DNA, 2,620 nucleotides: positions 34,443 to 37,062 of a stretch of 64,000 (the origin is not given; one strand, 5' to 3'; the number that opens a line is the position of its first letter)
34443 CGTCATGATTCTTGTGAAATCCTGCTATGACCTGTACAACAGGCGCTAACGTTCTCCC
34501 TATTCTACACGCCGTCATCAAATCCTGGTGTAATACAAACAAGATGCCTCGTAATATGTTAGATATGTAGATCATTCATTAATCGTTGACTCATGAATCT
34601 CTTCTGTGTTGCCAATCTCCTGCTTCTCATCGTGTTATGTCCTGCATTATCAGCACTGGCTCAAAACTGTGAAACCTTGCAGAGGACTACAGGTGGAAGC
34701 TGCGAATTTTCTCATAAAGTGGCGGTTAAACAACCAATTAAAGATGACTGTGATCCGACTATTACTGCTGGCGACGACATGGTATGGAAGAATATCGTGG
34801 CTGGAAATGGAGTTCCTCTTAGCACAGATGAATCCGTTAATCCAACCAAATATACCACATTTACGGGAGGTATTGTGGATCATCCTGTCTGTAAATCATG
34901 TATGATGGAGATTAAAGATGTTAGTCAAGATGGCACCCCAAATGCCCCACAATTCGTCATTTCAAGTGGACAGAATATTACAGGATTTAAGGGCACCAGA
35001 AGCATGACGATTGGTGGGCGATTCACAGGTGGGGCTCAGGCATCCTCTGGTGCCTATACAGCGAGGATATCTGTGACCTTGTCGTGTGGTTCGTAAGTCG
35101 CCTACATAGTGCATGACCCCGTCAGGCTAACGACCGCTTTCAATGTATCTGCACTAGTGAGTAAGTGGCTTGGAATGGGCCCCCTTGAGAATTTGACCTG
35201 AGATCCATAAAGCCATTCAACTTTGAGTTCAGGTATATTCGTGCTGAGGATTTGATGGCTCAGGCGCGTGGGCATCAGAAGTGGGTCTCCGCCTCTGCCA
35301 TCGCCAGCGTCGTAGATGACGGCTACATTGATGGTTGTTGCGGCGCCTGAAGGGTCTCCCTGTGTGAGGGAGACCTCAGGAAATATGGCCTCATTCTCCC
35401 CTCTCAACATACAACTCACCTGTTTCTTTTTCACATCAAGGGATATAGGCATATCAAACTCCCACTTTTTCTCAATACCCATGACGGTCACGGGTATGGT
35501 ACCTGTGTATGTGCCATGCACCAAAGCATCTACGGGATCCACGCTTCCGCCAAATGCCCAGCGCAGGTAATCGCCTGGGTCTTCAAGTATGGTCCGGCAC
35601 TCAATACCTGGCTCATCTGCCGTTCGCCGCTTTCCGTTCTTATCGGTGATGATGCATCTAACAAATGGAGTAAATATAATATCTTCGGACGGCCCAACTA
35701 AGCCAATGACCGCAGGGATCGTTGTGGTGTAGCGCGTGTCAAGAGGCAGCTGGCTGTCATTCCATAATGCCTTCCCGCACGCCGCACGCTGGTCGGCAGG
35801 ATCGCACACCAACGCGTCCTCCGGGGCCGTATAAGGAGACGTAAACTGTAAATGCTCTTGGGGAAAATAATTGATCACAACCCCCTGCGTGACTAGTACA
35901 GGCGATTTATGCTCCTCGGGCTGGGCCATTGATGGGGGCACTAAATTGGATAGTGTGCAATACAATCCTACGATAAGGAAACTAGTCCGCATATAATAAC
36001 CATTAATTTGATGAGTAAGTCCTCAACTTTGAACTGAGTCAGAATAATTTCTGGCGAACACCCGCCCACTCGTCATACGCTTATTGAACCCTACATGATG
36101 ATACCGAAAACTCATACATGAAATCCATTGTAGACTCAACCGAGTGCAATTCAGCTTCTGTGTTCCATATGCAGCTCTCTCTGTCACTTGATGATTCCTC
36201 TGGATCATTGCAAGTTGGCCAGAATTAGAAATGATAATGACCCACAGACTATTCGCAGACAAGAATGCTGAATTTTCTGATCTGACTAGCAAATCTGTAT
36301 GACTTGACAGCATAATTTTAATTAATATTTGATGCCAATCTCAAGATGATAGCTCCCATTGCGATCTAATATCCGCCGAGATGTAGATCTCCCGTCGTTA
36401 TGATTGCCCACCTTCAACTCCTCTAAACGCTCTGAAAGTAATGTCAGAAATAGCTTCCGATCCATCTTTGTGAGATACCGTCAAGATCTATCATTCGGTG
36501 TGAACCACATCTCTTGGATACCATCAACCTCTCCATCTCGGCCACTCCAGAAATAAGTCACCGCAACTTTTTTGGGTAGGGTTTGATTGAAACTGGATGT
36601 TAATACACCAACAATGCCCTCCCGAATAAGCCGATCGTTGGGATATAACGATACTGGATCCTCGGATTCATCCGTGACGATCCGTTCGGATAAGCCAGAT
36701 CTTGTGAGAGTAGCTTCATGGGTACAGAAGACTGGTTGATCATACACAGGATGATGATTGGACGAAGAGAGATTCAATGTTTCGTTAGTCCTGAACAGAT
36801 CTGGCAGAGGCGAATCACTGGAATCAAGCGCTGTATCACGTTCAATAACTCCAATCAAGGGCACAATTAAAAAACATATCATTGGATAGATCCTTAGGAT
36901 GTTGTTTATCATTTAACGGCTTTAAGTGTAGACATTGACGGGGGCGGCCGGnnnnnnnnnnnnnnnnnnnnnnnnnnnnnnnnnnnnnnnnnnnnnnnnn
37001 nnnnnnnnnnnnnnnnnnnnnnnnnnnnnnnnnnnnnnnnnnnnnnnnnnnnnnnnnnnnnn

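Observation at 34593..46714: Chaperone-usher-like pilus locus built from DUF4402/SCPU-like subunits in a T9SS-type genome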

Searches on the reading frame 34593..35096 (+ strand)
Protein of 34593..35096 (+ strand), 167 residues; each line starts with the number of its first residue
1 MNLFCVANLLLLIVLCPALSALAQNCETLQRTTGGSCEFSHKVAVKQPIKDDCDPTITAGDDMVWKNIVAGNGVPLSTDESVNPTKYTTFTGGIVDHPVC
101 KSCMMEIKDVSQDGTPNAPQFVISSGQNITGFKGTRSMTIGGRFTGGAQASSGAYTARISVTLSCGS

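Call 17: search_protein_families(library=pfam, proteins=[window:34593-35096:+], max_evalue=1)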
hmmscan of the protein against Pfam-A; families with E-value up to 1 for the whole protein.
window:34593-35096:+ (167 aa): 1 family
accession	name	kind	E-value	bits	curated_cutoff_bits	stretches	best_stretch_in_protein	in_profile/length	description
PF14352.11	DUF4402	-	0.0036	18.4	25.2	1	126-163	88-127/129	Domain of unknown function (DUF4402)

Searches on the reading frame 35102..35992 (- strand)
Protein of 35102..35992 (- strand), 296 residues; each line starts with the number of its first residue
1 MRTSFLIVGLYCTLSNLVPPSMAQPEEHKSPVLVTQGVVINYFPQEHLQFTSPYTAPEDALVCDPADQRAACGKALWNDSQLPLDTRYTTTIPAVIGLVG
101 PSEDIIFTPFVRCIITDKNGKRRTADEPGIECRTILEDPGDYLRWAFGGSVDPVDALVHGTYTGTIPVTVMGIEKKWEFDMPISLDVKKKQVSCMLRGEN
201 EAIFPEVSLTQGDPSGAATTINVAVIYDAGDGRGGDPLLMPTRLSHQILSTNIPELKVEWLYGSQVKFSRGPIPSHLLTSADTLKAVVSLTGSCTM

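Call 3: search_protein_families(library=pfam, proteins=[window:35102-35992:-], max_evalue=1)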
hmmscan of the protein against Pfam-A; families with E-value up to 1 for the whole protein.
window:35102-35992:- (296 aa): 0 families

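Call 4: search_protein_families(library=ncbifam, proteins=[window:35102-35992:-], max_evalue=1)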
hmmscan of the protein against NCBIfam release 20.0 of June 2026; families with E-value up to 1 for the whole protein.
window:35102-35992:- (296 aa): 0 families

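Call 78: search_protein_families(library=pfam, proteins=[window:35102-35992:-], max_evalue=10)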
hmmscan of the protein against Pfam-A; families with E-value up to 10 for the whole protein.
window:35102-35992:- (296 aa): 0 families

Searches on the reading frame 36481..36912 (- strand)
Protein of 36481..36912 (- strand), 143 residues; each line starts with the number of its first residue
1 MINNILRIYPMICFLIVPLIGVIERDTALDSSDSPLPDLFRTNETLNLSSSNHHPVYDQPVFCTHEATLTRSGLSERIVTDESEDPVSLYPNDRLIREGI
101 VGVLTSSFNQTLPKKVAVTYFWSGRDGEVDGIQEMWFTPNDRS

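Call 3: search_protein_families(library=pfam, proteins=[window:36481-36912:-], max_evalue=1)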
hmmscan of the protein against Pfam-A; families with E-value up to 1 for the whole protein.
window:36481-36912:- (143 aa): 0 families

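Call 4: search_protein_families(library=ncbifam, proteins=[window:36481-36912:-], max_evalue=1)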
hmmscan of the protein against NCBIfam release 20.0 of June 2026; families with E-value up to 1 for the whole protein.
window:36481-36912:- (143 aa): 0 families
